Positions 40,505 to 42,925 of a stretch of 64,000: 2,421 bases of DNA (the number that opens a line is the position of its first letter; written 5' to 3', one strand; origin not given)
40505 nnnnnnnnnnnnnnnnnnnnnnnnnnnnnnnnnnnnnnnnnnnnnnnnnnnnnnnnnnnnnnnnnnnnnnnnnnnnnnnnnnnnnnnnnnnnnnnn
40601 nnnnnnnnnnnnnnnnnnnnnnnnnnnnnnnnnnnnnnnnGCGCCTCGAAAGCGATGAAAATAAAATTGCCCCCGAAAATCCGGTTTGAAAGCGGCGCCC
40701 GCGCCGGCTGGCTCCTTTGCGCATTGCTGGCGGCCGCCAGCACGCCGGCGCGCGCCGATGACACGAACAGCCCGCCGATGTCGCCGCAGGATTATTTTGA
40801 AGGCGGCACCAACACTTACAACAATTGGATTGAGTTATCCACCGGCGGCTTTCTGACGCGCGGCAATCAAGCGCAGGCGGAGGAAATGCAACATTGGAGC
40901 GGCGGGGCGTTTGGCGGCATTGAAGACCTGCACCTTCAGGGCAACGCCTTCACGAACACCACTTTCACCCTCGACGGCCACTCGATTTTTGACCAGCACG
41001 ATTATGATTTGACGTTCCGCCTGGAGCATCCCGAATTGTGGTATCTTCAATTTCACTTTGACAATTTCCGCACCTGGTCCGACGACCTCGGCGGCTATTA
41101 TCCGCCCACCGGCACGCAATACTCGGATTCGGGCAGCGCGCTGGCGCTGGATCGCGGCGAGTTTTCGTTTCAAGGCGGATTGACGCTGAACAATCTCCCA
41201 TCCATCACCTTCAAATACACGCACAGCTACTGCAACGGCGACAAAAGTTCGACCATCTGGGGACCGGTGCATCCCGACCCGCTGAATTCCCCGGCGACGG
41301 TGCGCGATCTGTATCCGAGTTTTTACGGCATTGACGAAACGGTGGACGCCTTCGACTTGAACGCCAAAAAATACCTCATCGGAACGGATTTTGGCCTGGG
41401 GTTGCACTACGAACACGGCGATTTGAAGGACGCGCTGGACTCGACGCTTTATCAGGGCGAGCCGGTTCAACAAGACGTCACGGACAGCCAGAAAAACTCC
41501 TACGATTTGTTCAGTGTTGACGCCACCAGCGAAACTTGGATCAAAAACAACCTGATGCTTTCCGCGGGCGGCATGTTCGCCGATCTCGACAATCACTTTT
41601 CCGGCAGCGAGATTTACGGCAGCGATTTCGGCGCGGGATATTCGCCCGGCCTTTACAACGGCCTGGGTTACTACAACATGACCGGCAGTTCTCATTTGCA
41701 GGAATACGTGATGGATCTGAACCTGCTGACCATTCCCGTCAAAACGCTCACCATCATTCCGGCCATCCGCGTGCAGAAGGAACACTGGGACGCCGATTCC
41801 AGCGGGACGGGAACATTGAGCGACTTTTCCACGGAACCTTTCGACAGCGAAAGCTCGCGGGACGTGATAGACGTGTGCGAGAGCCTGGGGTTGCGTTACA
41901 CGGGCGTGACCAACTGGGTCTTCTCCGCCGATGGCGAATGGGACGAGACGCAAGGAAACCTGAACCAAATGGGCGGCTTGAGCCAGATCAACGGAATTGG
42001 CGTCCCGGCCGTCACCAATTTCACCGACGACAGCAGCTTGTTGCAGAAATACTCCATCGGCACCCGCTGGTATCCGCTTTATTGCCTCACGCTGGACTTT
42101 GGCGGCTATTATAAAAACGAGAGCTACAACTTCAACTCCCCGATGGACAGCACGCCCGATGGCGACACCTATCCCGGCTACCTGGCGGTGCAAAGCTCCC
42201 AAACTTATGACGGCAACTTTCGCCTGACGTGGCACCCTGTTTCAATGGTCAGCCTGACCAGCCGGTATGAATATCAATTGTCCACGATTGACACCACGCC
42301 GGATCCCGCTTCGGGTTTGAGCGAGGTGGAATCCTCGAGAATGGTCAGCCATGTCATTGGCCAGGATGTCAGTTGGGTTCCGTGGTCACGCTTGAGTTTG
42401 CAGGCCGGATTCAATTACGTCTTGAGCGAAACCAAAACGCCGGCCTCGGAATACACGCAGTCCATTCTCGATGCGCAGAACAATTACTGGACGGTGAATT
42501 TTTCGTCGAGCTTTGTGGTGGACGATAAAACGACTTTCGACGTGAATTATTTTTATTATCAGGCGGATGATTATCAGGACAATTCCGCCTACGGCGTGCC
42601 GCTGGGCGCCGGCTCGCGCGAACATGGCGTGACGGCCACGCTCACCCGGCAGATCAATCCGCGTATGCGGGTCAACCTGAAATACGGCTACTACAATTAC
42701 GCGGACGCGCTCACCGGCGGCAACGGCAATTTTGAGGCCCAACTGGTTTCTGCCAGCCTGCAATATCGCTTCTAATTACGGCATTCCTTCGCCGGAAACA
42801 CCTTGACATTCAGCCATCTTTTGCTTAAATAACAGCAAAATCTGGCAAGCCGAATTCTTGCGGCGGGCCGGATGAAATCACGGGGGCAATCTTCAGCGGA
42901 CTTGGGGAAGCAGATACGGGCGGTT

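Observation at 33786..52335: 18.5-kb multiheme-cytochrome / beta-barrel supercluster: a complete candidate extracellular electron-transfer conduit bracketed by hemA and ccsBA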

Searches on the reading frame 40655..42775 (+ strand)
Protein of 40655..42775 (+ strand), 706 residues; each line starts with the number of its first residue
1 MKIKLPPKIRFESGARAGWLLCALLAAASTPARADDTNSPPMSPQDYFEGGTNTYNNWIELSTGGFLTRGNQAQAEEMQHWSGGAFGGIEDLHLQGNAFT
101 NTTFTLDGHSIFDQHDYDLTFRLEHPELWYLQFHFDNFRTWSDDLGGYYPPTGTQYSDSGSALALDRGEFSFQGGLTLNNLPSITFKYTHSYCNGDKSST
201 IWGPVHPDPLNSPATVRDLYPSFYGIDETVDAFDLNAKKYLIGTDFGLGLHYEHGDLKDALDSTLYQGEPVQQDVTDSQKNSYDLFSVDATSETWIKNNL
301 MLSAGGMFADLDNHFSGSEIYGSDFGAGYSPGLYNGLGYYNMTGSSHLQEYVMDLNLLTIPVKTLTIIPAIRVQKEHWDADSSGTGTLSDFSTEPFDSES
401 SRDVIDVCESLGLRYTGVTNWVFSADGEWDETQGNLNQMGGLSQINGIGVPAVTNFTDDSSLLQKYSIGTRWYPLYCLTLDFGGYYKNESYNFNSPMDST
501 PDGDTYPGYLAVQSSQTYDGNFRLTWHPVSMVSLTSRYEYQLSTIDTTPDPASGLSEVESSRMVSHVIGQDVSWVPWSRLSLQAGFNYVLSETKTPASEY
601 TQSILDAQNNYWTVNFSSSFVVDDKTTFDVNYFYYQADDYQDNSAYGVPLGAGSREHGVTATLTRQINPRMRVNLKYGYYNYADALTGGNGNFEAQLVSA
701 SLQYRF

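Call 4: search_protein_families(library=pfam, proteins=[window:40655-42775:+], max_evalue=0.01)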
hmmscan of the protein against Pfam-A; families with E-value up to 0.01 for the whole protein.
window:40655-42775:+ (706 aa): 0 families

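Call 5: search_protein_families(library=ncbifam, proteins=[window:40655-42775:+], max_evalue=0.01)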
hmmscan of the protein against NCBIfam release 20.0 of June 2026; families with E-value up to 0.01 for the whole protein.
window:40655-42775:+ (706 aa): 0 families

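Call 11: find_homologous_proteins(query=window:40655-42775:+, max_evalue=0.001)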
Query window:40655-42775:+ (706 aa): 672 proteins with E <= 0.001 among 8000 candidates; the best 120 are listed.
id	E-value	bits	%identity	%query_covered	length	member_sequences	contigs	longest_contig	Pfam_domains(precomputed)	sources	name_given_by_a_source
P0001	0.0e+0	1606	98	100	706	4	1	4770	-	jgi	-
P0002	0.0e+0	1294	79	100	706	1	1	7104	-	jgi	jgi:hypothetical protein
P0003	0.0e+0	1221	75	100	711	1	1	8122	-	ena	-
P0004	0.0e+0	1210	74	100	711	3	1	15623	-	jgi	jgi:hypothetical protein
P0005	0.0e+0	1189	73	100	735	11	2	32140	-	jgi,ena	jgi:hypothetical protein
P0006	0.0e+0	1187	72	100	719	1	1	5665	-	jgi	jgi:hypothetical protein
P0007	0.0e+0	1166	72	100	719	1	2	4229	-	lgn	-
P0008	0.0e+0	1163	75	97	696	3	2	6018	-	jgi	jgi:hypothetical protein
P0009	0.0e+0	1155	71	100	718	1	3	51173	-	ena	-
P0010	0.0e+0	1145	70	100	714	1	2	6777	-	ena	-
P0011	0.0e+0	1143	70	100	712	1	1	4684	-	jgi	jgi:hypothetical protein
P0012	0.0e+0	1139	71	97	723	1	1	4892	-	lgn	-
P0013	0.0e+0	1133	72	95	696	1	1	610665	-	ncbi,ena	-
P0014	0.0e+0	1130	69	100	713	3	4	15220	-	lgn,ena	-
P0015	0.0e+0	1126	69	100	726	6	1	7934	-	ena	-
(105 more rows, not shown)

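Call 12: find_related_loci(query=window:40655-42775:+, collection=genome_contigs, flank=10000)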
Query window:40655-42775:+ (706 aa) in genome_contigs; peptide patterns used: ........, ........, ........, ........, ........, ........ (x = any residue, [..] = any of these).
41 stretches matched a pattern; 18 encode a relative of the query (tblastn E <= 1e-3); 18 distinct loci.
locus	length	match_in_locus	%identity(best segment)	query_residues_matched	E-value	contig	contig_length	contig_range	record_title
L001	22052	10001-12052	59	26-706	0e+0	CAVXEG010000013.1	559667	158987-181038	MAG: uncultured Verrucomicrobiae bacterium isolate MFD02199.bin.2.8 genome assembly, contig: contig_57526, whole genome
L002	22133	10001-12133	53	1-706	0e+0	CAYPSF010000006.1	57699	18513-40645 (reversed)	MAG TPA_asm: uncultured Bifidobacteriaceae bacterium isolate binchicken_co54_474 genome assembly, contig: NODE_900_lengt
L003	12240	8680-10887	51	1-706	0e+0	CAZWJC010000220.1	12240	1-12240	MAG TPA_asm: uncultured Verrucomicrobiota bacterium isolate SRP220891_co2_456 genome assembly, contig: NODE_8534_length_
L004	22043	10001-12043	53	28-706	0e+0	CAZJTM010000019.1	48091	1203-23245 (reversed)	MAG TPA_asm: uncultured Verrucomicrobiota bacterium isolate binchicken_co190_420 genome assembly, contig: NODE_1607_leng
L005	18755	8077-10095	54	37-706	0e+0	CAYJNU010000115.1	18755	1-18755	MAG TPA_asm: uncultured Verrucomicrobiota bacterium isolate ERP124720_co1_187 genome assembly, contig: NODE_3737_length_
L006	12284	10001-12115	52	1-706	0e+0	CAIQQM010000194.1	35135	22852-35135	MAG: uncultured Verrucomicrobia bacterium isolate AlinenSediments_bin-4991 genome assembly, contig: bin-4991:194/312, wh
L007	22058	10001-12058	51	21-706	0e+0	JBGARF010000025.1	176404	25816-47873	MAG: Limisphaerales bacterium isolate MAG_MBR_H10.46 MBRH10-46_opera_contig_353, whole genome shotgun sequence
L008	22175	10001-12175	48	15-706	0e+0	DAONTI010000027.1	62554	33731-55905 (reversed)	MAG TPA_asm: Verrucomicrobiota bacterium isolate AMR_MDS_4256 NODE_495_length_62554_cov_26.310005, whole genome shotgun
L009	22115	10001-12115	51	2-706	0e+0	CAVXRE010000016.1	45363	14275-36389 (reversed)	MAG: uncultured Verrucomicrobiae bacterium isolate MFD01223.bin.1.112 genome assembly, contig: contig_7522, whole genome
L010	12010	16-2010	51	41-706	0e+0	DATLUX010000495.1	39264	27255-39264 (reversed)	MAG TPA_asm: Verrucomicrobiia bacterium isolate SMAG_U13177 k141_790209, whole genome shotgun sequence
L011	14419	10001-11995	50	42-706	0e+0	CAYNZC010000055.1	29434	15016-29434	MAG TPA_asm: uncultured Verrucomicrobiota bacterium isolate SRP192927_co7_467 genome assembly, contig: NODE_2545_length_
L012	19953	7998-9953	49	47-706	0e+0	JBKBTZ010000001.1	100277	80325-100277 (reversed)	MAG: Limisphaerales bacterium isolate 21I_069.bin.1 NODE_1_length_100277_cov_7.803124, whole genome shotgun sequence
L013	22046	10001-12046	45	19-706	0e+0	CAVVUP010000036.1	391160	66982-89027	MAG: uncultured Verrucomicrobiae bacterium isolate MFD02979.bin.2.26 genome assembly, contig: contig_92769, whole genome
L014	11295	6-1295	54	275-706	3e-149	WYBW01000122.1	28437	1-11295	MAG: Verrucomicrobiia bacterium isolate VER1 k127_429940, whole genome shotgun sequence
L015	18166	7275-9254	53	42-706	0e+0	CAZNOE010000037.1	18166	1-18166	MAG TPA_asm: uncultured Bifidobacteriaceae bacterium isolate SRP119689_co1_68 genome assembly, contig: NODE_4193_length_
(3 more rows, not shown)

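Call 18: search_solved_structures(query=A1, max_evalue=10)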
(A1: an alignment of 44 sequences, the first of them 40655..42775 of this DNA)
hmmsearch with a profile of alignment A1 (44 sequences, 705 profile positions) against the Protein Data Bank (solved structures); distinct sequences matched with E-value up to 10: 0.

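Call 32: predict_structure(alignment_id=A1)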
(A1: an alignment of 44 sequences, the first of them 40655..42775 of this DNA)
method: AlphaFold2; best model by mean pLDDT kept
length: 706 residues; sequences in the alignment: 44
mean_pLDDT: 80.9   pTM: 0.74
mean pLDDT of the five models: 80.9, 77.3, 75.4, 75.4, 65.4
residues with pLDDT >= 90: 329; 70-90: 213; 50-70: 93; < 50: 71
segments of 3 or more residues with pLDDT < 50: 1-53, 211-214, 498-508
pLDDT, mean of each block of 10 residues (from residue 1): 33 37 34 25 36 69 86 80 66 87 89 76 93 92 75 67 86 93 96 88 60 54 90 97 93 95 79 84 98 90 97 93 77 69 95 97 95 96 85 86 95 96 97 87 67 73 97 94 96 60 46 90 94 96 85 71 93 88 94 73 58 94 91 85 54 85 91 92 85 90 89
secondary structure, 60 per line:
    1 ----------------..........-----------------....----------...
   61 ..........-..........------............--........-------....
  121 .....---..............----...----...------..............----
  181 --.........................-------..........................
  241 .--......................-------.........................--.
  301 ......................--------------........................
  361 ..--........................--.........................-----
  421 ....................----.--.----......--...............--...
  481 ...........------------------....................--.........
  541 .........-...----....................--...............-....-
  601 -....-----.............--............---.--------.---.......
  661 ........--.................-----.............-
elements in order (helices of 4 or more, strands of 3 or more residues): H17-26 H44-47 E58-70 H72-81 E88-99 E102-109 E117-125 E129-142 E147-149 E154-156 E163-176 E183-207 E215-241 E244-265 E273-297 E300-322 E337-362 E365-388 E391-415 E421-440 E453-458 E461-475 E478-491 E510-529 E532-549 E558-577 E580-594 H596-599 H602-605 E611-623 E626-637 E654-668 E671-684 E693-705

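Call 36: search_protein_families(library=pfam, alignment_id=A1, max_evalue=10)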
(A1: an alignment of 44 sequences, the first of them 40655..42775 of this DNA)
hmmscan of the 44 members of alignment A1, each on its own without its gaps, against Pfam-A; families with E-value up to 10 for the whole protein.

A. member 1, window:40655-42775:+ (706 aa): 0 families

B. families by the number of members that match (of 44 scanned): 5 families
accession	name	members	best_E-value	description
PF03895.21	YadA_anchor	2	0.062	YadA-like membrane anchor domain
PF13505.12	OMP_b-brl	2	0.11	Outer membrane protein beta-barrel domain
PF06557.17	DUF1122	1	0.13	Protein of unknown function (DUF1122)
PF14927.11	Neurensin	1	0.17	Neurensin/Transmembrane protein 74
PF13609.12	Porin_4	1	0.43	Gram-negative porin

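Call 37: find_encoding_contigs(protein=window:40655-42775:+, flank=10000, max_places=3)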
Protein window:40655-42775:+ (706 aa): 2 contigs read that carry it; 1 place shown.
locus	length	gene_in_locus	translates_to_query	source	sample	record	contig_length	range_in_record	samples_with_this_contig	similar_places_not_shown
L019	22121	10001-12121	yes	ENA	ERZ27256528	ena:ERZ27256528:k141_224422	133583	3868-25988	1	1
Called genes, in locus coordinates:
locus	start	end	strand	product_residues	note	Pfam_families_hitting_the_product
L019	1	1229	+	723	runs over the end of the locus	PF01451:LMWPc, PF02502:LacAB_rpiB, PF00464:SHMT, PF00155:Aminotran_1_2, PF01212:Beta_elim_lyase (weak)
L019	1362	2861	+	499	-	PF07498:Rho_N, PF07497:Rho_RNA_bind, PF00006:ATP-synt_ab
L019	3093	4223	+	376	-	PF05201:GlutR_N, PF01488:Shikimate_DH, PF13241:NAD_binding_7 (weak), PF03446:NAD_binding_2 (weak), PF03807:F420_oxidored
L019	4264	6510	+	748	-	PF09699:Paired_CXXCH_1 (faint), PF13435:Cytochrome_C554 (faint), PF14522:Cytochrome_C7 (faint)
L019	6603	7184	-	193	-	-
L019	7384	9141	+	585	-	PF22113:Mtrc-MtrF_II-IV_dom (faint), PF14522:Cytochrome_C7 (faint), PF09699:Paired_CXXCH_1 (faint), PF13435:Cytochrome_C554, PF14537:Cytochrom_c3_2 (faint)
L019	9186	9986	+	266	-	PF14522:Cytochrome_C7 (faint), PF09699:Paired_CXXCH_1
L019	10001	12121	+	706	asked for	-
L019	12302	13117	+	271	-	PF14522:Cytochrome_C7 (faint), PF14537:Cytochrom_c3_2 (faint), PF22113:Mtrc-MtrF_II-IV_dom (faint), PF09699:Paired_CXXCH_1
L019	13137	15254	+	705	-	-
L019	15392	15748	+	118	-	PF13442:Cytochrome_CBB3, PF00034:Cytochrom_C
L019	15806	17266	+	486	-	PF03264:Cytochrom_NNT, PF14522:Cytochrome_C7 (faint)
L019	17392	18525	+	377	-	-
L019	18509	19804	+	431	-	PF05140:ResB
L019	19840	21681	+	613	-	PF01578:Cytochrom_C_asm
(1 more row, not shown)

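Call 65: fold_search(model_id=the predicted structure, library=pdb)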
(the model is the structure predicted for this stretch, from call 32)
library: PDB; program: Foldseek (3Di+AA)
matches with E <= 10: 757; with E <= 0.001: 232
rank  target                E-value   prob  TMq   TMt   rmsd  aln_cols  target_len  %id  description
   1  6r2q_B                2.0e-13  1.00  0.49  0.52  15.3       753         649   11  Structure of the Mtr complex (released 2020-04-22)
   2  4epa                  3.0e-11  1.00  0.41  0.45  12.1       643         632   10  The crystal structure of the ferric yersiniabactin uptake receptor FyuA from Yersinia pestis (released 2012-06-20)
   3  8p97_A                3.5e-10  1.00  0.41  0.46  14.2       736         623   11  BtuB3G3 bound to cyanocobalamin with disordered EL8 (released 2023-08-16)
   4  5fp1                  5.3e-10  1.00  0.40  0.40  12.5       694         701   11  Crystal structure of the siderophore receptor PiuA from Acinetobacter baumannii (released 2016-05-11)
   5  9a3c_MODEL_1_A        5.8e-10  1.00  0.45  0.42  10.0       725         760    9  Model of E. coli Fiu by in-cell photo-crosslinking MS and deep learning (released 2023-02-24)
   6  8s34_A                6.1e-10  1.00  0.40  0.41  14.7       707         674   10  Ferric-mycobactin receptor (FemA) in complex with aeruginic acid (released 2025-02-26)
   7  1kmo                  9.9e-10  1.00  0.40  0.42  12.2       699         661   11  Crystal structure of the Outer Membrane Transporter FecA (released 2002-03-06)
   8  4aip_C                1.1e-09  1.00  0.41  0.43  10.2       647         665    9  The FrpB iron transporter from Neisseria meningitidis (F3-3 variant) (released 2013-01-23)
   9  1kmp                  1.1e-09  1.00  0.40  0.43  11.4       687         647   11  Crystal structure of the Outer Membrane Transporter FecA Complexed with Ferric Citrate (released 2002-03-06)
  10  4aip_A                1.4e-09  1.00  0.41  0.43  10.1       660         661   10  The FrpB iron transporter from Neisseria meningitidis (F3-3 variant) (released 2013-01-23)
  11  6z99_A                1.4e-09  1.00  0.41  0.44  12.1       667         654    9  Copper transporter OprC (released 2021-06-30)
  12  9ex3_A                1.8e-09  1.00  0.39  0.41  14.6       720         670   10  Ferric-mycobactin receptor (FemA) in complex with dihydroaeruginoic acid (released 2025-02-26)
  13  8p98_A                2.0e-09  1.00  0.40  0.44  10.5       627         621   11  BtuB3G3 bound to cyanocobalamin with ordered EL8 (released 2023-08-16)
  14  1po3_B                2.1e-09  1.00  0.43  0.46  11.5       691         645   11  Crystal structure of ferric citrate transporter FecA in complex with ferric citrate (released 2003-11-18)
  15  4aip_B                2.7e-09  1.00  0.42  0.44  10.0       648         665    9  The FrpB iron transporter from Neisseria meningitidis (F3-3 variant) (released 2013-01-23)
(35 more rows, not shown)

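Call 77: search_protein_families(library=ncbifam, proteins=[window:40655-42775:+], max_evalue=1)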
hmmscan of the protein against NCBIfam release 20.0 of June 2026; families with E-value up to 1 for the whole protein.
window:40655-42775:+ (706 aa): 0 families

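Call 84: search_protein_representatives(alignment_id=A1)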
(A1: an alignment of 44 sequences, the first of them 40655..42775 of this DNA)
Query: 44 sequences, 705 profile positions. Proteins with E-value up to 0.001 (for the whole library): 1220; up to 1e-10: 923; up to 1e-30: 493. The best 150 are listed.
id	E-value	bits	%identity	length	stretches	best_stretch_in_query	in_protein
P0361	0.0e+00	1034.4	-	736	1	20-705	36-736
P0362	1.2e-294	995.5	-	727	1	32-705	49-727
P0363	6.8e-229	778.2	-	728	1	48-705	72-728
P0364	2.9e-216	736.4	-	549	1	15-536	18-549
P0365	2.6e-212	723.3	-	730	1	20-705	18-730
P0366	2.4e-200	683.8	-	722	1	31-705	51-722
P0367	3.3e-200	683.4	-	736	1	33-705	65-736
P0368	4.2e-199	679.7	-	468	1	236-705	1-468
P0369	5.2e-199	679.4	-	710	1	14-705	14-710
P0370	1.7e-193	661.1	-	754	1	47-705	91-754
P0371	4.5e-187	639.9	-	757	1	12-705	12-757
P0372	2.5e-185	634.2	-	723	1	20-705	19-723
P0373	2.7e-184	630.7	-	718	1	27-705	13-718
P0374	2.6e-183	627.5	-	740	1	48-705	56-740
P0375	5.1e-181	619.9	-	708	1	29-705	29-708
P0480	2.1e-88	313.8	-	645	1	54-705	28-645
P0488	4.4e-81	289.6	-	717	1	61-705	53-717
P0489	7.9e-81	288.8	-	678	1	59-702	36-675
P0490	3.3e-80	286.7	-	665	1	68-705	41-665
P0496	2.8e-78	280.3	-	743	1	20-702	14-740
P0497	1.4e-77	278.0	-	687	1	72-704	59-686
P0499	3.7e-77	276.6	-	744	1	51-705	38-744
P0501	5.3e-76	272.8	-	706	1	19-705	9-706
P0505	3.2e-75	270.2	-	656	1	54-703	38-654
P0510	7.8e-75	268.9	-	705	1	67-705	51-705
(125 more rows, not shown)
